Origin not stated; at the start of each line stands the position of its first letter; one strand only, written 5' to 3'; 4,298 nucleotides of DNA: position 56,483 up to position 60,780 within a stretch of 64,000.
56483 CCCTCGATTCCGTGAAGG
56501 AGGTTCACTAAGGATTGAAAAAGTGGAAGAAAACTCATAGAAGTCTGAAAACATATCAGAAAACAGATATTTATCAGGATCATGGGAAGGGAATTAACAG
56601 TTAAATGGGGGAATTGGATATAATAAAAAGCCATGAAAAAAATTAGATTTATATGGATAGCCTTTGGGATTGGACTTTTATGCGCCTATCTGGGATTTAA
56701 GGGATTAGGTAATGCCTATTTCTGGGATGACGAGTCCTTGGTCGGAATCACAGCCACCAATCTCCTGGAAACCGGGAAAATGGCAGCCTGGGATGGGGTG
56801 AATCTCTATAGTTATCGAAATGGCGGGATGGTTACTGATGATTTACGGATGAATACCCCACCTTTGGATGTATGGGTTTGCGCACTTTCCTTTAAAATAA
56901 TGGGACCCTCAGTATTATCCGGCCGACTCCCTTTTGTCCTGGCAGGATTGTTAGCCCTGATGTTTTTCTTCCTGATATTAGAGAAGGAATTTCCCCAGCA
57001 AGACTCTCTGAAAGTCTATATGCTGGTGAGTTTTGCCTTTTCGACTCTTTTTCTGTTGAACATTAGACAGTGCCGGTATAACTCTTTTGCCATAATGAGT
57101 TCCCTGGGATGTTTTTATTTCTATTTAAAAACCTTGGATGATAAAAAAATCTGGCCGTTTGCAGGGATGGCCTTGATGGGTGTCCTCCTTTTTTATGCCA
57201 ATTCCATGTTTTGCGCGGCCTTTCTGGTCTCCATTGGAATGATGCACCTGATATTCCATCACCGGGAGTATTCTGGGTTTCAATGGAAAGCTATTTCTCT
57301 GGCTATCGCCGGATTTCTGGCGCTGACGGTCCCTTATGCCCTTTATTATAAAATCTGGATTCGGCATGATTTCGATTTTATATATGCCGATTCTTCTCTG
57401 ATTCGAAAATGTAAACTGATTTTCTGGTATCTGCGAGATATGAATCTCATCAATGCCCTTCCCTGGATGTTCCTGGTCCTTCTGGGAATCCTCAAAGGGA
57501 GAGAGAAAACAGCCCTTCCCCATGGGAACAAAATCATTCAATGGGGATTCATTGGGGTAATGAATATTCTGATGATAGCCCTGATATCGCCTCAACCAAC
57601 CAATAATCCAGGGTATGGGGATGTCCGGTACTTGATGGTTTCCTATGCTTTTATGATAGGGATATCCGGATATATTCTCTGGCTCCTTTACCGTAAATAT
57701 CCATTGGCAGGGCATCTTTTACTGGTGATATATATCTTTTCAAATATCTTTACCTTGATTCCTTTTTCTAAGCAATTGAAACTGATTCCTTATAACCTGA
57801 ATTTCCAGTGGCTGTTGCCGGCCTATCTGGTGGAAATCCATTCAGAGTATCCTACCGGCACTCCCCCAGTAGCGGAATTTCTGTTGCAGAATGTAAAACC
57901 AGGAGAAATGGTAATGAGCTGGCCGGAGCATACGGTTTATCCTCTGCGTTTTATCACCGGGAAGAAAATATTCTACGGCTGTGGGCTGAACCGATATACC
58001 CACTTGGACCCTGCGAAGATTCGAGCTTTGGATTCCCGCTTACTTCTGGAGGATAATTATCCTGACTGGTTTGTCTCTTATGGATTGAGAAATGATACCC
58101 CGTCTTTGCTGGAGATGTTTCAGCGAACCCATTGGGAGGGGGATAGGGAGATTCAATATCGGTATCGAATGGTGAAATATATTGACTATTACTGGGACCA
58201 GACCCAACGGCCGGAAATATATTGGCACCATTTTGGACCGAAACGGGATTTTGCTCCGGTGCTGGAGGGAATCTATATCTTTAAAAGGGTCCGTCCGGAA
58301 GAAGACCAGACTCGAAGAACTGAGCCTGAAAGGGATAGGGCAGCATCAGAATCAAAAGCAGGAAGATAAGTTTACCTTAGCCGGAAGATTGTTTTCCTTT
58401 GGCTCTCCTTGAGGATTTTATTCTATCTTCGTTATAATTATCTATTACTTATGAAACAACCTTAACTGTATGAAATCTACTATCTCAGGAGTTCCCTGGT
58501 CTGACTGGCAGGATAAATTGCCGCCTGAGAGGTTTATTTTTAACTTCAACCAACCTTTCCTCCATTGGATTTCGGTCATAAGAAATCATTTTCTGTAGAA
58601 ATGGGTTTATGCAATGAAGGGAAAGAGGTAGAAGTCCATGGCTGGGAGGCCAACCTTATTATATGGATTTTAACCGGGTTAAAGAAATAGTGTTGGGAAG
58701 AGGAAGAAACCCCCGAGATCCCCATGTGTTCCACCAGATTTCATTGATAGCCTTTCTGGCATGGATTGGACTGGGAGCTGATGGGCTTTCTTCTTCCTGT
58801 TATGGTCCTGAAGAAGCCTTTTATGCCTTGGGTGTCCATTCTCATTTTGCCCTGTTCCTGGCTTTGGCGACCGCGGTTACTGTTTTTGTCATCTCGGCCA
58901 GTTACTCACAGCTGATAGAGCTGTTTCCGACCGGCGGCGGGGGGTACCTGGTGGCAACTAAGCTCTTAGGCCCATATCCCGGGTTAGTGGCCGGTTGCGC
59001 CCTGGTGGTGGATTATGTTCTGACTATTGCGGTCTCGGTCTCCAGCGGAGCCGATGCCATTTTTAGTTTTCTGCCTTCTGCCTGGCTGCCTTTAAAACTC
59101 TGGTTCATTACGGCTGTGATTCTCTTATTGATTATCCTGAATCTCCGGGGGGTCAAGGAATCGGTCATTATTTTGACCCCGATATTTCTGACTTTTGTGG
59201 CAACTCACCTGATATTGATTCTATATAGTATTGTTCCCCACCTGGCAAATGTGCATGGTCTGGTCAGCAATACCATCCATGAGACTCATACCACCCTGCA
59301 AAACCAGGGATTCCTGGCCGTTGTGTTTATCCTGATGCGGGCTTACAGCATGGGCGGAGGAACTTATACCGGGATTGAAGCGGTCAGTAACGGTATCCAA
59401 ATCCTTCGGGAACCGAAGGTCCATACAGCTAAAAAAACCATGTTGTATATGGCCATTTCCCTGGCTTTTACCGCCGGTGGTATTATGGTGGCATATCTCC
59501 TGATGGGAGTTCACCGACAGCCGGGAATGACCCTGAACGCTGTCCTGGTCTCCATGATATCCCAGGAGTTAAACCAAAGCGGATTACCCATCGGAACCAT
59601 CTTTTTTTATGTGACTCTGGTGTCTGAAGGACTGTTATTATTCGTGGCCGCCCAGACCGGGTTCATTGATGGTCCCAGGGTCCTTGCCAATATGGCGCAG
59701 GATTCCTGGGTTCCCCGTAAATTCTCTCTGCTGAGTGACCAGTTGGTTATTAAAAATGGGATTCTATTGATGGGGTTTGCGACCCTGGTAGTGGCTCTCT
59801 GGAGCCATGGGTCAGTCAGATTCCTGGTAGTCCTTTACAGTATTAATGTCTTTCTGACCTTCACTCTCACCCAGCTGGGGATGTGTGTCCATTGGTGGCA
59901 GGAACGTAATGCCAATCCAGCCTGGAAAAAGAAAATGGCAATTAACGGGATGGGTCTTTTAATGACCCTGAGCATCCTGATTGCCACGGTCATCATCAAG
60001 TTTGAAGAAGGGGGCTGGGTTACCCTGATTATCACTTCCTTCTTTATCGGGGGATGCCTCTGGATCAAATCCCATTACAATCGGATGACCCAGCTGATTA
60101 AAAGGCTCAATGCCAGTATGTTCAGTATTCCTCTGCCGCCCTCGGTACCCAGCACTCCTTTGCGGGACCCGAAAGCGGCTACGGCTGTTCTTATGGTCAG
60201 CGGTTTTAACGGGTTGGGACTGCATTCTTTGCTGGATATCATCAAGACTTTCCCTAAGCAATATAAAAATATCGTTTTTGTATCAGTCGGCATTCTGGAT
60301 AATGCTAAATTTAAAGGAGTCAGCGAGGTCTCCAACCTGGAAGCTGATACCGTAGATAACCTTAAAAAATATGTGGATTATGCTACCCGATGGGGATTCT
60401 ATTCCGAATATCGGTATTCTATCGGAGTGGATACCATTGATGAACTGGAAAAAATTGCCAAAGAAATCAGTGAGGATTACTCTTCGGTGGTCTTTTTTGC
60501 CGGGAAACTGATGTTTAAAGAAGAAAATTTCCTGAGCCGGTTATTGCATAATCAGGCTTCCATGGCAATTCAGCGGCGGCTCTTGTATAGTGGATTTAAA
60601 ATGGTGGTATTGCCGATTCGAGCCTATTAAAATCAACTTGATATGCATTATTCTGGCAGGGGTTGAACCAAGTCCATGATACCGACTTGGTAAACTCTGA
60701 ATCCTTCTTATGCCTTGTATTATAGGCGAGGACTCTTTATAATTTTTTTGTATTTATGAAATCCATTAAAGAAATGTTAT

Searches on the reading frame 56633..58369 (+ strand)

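Call 39: search_protein_families(library=pfam, proteins=[window:56633-58369:+], max_evalue=0.001)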
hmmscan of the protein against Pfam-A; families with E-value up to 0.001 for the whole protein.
window:56633-58369:+ (578 aa): 1 family
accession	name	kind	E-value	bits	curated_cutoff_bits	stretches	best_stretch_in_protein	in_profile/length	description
PF13231.12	PMT_2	-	2.1e-08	35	26.1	1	75-236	2-158/160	Dolichyl-phosphate-mannose-protein mannosyltransferase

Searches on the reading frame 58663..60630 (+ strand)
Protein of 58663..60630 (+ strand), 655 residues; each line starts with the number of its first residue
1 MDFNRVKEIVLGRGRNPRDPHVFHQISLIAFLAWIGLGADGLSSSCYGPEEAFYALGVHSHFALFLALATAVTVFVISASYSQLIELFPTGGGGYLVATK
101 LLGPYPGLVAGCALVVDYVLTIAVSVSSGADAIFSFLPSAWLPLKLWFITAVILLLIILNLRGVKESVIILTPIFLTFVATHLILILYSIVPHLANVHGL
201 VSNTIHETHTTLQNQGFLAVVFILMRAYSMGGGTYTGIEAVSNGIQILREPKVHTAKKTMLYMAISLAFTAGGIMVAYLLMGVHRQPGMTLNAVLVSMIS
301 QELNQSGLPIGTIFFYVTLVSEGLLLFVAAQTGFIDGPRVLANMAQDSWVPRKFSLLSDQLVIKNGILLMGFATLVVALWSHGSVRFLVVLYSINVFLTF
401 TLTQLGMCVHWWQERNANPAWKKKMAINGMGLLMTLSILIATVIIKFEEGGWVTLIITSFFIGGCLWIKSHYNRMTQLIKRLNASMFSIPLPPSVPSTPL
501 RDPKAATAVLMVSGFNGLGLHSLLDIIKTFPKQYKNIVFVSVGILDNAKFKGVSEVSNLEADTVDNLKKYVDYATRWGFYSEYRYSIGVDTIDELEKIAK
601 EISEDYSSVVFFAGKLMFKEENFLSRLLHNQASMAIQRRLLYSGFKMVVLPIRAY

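Call 39: search_protein_families(library=pfam, proteins=[window:58663-60630:+], max_evalue=0.001)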
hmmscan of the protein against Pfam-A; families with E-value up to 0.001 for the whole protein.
window:58663-60630:+ (655 aa): 2 families
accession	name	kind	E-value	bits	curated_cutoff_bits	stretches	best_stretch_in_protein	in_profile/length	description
PF13520.12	AA_permease_2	-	3.9e-23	82.5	27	1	63-448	31-410/427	Amino acid permease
PF00324.27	AA_permease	-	1.8e-05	24.1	24.6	1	63-445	30-419/470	Amino acid permease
